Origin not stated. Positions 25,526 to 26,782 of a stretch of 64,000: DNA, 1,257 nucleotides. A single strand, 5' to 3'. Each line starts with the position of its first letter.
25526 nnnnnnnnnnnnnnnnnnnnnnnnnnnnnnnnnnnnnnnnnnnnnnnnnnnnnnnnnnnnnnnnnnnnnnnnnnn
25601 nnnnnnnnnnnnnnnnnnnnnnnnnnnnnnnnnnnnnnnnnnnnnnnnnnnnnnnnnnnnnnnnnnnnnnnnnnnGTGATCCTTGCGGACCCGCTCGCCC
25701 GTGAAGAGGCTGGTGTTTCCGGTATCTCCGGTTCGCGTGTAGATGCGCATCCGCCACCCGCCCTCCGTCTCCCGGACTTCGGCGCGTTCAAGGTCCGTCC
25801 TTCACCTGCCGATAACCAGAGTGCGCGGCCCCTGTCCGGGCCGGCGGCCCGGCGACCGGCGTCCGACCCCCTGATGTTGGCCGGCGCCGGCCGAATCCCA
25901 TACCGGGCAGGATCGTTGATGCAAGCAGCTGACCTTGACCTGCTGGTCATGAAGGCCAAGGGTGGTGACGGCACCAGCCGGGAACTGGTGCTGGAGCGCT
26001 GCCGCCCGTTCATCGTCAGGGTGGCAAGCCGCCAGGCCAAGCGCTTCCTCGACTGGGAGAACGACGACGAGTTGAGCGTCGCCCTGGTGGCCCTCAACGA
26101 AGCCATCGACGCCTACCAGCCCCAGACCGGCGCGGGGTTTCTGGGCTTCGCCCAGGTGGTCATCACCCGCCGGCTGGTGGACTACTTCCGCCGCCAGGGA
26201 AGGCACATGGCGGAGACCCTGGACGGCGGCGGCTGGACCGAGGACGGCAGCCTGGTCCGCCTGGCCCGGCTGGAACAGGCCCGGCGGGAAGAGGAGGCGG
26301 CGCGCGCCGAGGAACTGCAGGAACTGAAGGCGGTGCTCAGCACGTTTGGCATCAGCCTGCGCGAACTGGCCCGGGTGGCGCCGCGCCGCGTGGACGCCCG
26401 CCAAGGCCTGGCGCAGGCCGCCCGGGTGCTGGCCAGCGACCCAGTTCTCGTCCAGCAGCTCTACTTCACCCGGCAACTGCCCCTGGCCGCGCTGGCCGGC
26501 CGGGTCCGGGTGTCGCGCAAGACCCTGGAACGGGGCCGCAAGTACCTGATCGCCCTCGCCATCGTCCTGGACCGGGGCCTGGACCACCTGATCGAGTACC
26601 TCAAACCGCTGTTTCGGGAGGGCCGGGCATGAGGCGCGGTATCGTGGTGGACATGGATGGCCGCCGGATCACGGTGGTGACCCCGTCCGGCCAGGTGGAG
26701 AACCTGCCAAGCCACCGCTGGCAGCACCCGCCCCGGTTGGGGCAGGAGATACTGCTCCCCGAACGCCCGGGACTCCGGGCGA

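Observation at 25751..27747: SigI-RsgI module whose anti-sigma factor carries an uncharacterised extracytoplasmic region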

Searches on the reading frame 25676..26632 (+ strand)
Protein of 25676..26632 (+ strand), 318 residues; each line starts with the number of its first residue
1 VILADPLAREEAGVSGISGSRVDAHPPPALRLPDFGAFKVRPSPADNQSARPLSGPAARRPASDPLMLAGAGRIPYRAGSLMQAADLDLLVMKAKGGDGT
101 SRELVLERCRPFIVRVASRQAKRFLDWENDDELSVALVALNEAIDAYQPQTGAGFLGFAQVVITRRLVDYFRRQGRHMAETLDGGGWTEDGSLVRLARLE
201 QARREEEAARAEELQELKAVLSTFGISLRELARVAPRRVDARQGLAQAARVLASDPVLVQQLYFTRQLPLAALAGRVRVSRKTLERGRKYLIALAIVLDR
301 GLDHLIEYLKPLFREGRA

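Call 3: search_protein_families(library=pfam, proteins=[window:25676-26632:+], max_evalue=0.01)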
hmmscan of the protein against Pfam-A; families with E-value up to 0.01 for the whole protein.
window:25676-26632:+ (318 aa): 2 families
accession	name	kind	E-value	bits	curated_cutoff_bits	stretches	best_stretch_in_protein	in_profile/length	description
PF04542.20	Sigma70_r2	-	1.5e-07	31.5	24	1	107-176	3-70/71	Sigma-70 region 2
PF22470.1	Histone_HNS_N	-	0.0057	17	24.5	1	200-233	44-77/79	H-NS histone-like proteins, N-terminal domain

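Call 4: search_protein_families(library=ncbifam, proteins=[window:25676-26632:+], max_evalue=0.01)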
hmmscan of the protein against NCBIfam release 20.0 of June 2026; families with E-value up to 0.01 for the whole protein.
window:25676-26632:+ (318 aa): 23 families
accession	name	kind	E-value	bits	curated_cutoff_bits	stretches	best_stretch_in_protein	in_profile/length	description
NF006174.0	PRK08311.2-2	equivalog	3.7e-66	222.9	319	1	81-310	11-249/252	RNA polymerase sigma factor SigI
NF006175.0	PRK08311.2-3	subfamily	7.9e-64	215.5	244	1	82-308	2-233/244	RNA polymerase sigma factor SigI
NF006176.0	PRK08311.2-4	equivalog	4.2e-53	180.3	260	1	86-310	12-237/249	RNA polymerase sigma factor SigI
TIGR02895.1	spore_sigI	equivalog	5.6e-53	179.9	185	1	93-309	3-219/219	RNA polymerase sigma-I factor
NF006172.0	PRK08311.1-3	equivalog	3.7e-48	164.5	318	1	86-310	14-243/248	RNA polymerase sigma factor SigI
NF006173.0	PRK08311.2-1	subfamily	3.9e-46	157.4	287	1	88-315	19-248/251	RNA polymerase sigma factor SigI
NF006178.0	PRK08311.2-6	equivalog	3.6e-42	144.5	306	1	89-310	9-232/236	RNA polymerase sigma factor SigI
NF006177.0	PRK08311.2-5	equivalog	5.7e-42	143.9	498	1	98-311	16-230/237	RNA polymerase sigma factor SigI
NF006170.0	PRK08311.1-1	equivalog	3.9e-40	138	271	1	95-311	13-214/221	RNA polymerase sigma factor SigI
NF006171.0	PRK08311.1-2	equivalog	3.3e-36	125.2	451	1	101-310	26-233/239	RNA polymerase sigma factor SigI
TIGR02937.1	sigma70-ECF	superfamily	1.2e-10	41.2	42.9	1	102-292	3-158/165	sigma-70 family RNA polymerase sigma factor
NF007230.0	PRK09648.1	subfamily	1.6e-06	28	209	1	82-183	8-110/195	RNA polymerase sigma factor ShbA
NF005514.0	PRK07122.1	subfamily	1.6e-06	27.4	372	1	101-175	41-113/264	RNA polymerase sigma factor SigF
TIGR02479.1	FliA_WhiG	subfamily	0.00012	21.9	189.6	1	111-174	7-71/224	FliA/WhiG family RNA polymerase sigma factor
NF006145.0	PRK08295.1-2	equivalog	0.00015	21.2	212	1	83-171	16-101/213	RNA polymerase sporulation sigma factor SigH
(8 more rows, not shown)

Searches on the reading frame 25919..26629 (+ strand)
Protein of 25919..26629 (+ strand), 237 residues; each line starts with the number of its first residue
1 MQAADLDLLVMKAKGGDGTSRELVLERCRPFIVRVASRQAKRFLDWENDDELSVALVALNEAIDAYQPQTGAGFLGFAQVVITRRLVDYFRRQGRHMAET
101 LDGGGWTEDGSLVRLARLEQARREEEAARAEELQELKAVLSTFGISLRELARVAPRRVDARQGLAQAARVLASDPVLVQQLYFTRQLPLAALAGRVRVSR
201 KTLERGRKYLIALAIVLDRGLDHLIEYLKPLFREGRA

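Call 24: find_related_loci(query=window:25919-26629:+, collection=genome_contigs, flank=3000)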
Query window:25919-26629:+ (237 aa) in genome_contigs; peptide patterns used: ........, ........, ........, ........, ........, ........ (x = any residue, [..] = any of these).
599 stretches matched a pattern, but none encodes a relative of the query by tblastn (E <= 1e-3).

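Call 43: find_related_loci(query=A2, collection=genome_contigs, flank=3000)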
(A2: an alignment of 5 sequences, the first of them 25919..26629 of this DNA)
Query A2 (237 aa) in genome_contigs; peptide patterns used: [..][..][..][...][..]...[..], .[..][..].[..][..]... (x = any residue, [..] = any of these).
538 stretches matched a pattern; 452 encode a relative of the query (tblastn E <= 1e-3); the best 80 are kept; 80 distinct loci.
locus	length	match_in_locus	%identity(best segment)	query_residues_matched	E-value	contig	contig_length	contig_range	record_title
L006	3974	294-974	58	5-232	2e-71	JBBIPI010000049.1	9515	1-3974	MAG: Clostridiales bacterium isolate MTF170219_bin_3 NODE_1076_length_9515_cov_2.66521, whole genome shotgun sequence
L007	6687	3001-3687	39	9-230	6e-49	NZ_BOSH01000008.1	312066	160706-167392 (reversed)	Paenibacillus sp. J2TS4 sequence08, whole genome shotgun sequence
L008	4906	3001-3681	40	9-229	6e-49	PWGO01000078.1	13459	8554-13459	MAG: Syntrophomonadaceae bacterium isolate T1Sed10_174R1 T1-Sed10-C4673, whole genome shotgun sequence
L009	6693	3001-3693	37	6-231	4e-49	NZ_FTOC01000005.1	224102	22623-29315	Salimicrobium flavidum strain DSM 23127, whole genome shotgun sequence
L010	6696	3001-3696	41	5-229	6e-49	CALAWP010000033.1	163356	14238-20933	MAG TPA_asm: uncultured Paenibacillus sp. isolate SRR4028131_bin.23_CONCOCT_v1.1_MAG genome assembly, contig: ERZ795039.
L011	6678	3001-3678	42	5-229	5e-49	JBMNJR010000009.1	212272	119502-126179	MAG: bacterium isolate SBF912LR0HQ0128 contig_45654, whole genome shotgun sequence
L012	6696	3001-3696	36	5-229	7e-48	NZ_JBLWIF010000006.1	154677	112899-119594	Tepidibacillus sp. LV47 NODE_6_length_154677_cov_226.228868, whole genome shotgun sequence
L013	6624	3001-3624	41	13-217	4e-48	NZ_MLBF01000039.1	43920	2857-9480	Desulfosporosinus metallidurans strain OL contig00039, whole genome shotgun sequence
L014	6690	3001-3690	40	7-229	9e-48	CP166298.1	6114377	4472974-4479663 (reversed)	Paenibacillus tarimensis strain bc-1 chromosome, complete genome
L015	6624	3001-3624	42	13-217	2e-47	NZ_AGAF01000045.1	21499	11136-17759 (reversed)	Desulfosporosinus sp. OT TOU.assembly.141, whole genome shotgun sequence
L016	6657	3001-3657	37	1-216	2e-47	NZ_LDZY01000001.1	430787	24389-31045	Desulfosporosinus acididurans strain M1 DEAC_contig000001, whole genome shotgun sequence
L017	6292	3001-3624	40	13-217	7e-47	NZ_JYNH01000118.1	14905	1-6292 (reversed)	Desulfosporosinus sp. I2 contig00118, whole genome shotgun sequence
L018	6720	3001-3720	37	2-236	5e-47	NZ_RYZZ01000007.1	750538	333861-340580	Peribacillus cavernae strain L5 18849_L5_1__paired__trimmed__paired__contig_7, whole genome shotgun sequence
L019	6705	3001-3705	36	1-235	6e-47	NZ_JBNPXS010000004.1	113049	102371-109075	Desulfitispora alkaliphila strain DSM 22410 Ga0373196_04, whole genome shotgun sequence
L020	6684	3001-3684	36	6-229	1e-46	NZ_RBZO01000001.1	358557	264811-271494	Oceanobacillus bengalensis strain MCCC 1K00260 NODE_1_length_358557_cov_48.399296, whole genome shotgun sequence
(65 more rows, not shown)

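Call 55: search_solved_structures(query=window:25919-26629:+, max_evalue=0.001, show_alignments=3)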
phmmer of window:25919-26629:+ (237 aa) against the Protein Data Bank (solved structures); distinct sequences matched with E-value up to 0.001: 3.
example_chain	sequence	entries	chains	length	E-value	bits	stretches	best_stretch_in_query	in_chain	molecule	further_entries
8i24_F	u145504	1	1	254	9.9e-34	120.2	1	12-228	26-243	RNA polymerase sigma factor SigI6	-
8i23_F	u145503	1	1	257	1.7e-27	99.8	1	12-231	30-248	RNA polymerase sigma factor SigI1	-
6ivu_B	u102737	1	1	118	1.3e-10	44.7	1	128-228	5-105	RNA polymerase sigma factor SigI1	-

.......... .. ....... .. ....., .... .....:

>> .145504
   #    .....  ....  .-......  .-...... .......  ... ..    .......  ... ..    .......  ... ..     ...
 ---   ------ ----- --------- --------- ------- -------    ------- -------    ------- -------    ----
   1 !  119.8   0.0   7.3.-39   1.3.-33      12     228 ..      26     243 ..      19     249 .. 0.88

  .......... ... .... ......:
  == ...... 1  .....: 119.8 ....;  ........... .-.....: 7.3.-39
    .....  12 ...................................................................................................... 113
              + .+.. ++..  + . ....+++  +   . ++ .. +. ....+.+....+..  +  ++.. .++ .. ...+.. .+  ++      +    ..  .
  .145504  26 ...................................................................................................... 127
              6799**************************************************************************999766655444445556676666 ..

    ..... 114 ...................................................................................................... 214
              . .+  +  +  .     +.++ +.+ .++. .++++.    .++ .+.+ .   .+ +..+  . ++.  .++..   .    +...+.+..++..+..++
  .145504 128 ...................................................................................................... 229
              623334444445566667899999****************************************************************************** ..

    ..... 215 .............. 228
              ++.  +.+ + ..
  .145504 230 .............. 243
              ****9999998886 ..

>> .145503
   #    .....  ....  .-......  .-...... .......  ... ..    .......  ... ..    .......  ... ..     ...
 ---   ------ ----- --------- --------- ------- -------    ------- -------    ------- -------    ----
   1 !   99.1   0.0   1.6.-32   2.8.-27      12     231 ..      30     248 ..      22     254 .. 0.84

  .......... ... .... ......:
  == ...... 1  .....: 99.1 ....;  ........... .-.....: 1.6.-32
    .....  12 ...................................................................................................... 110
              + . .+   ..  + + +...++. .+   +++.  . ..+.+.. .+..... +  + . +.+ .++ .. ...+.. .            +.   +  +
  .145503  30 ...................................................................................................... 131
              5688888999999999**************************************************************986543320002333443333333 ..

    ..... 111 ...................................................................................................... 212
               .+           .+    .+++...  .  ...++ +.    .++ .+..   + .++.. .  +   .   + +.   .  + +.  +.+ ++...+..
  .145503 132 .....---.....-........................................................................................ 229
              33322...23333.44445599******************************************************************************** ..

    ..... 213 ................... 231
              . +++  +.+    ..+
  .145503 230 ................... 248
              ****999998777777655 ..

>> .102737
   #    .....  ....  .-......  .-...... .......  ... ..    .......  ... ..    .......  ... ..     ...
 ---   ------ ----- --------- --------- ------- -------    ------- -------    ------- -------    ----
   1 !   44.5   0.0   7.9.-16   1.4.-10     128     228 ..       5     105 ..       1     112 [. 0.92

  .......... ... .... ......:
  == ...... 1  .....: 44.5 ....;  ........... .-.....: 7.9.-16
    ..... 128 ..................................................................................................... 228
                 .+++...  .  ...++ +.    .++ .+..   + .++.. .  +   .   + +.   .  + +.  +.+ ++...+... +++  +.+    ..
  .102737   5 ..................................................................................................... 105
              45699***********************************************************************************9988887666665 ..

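Call 56: list_cluster_members(proteins=[P0001, window:25919-26629:+])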
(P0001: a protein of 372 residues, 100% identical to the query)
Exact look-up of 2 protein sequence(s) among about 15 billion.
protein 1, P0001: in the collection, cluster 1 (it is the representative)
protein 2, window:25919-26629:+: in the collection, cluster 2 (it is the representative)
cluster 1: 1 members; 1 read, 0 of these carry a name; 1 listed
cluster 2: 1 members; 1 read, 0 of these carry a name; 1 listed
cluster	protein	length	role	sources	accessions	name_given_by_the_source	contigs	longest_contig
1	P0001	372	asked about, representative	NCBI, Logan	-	-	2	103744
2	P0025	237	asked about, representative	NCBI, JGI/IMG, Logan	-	-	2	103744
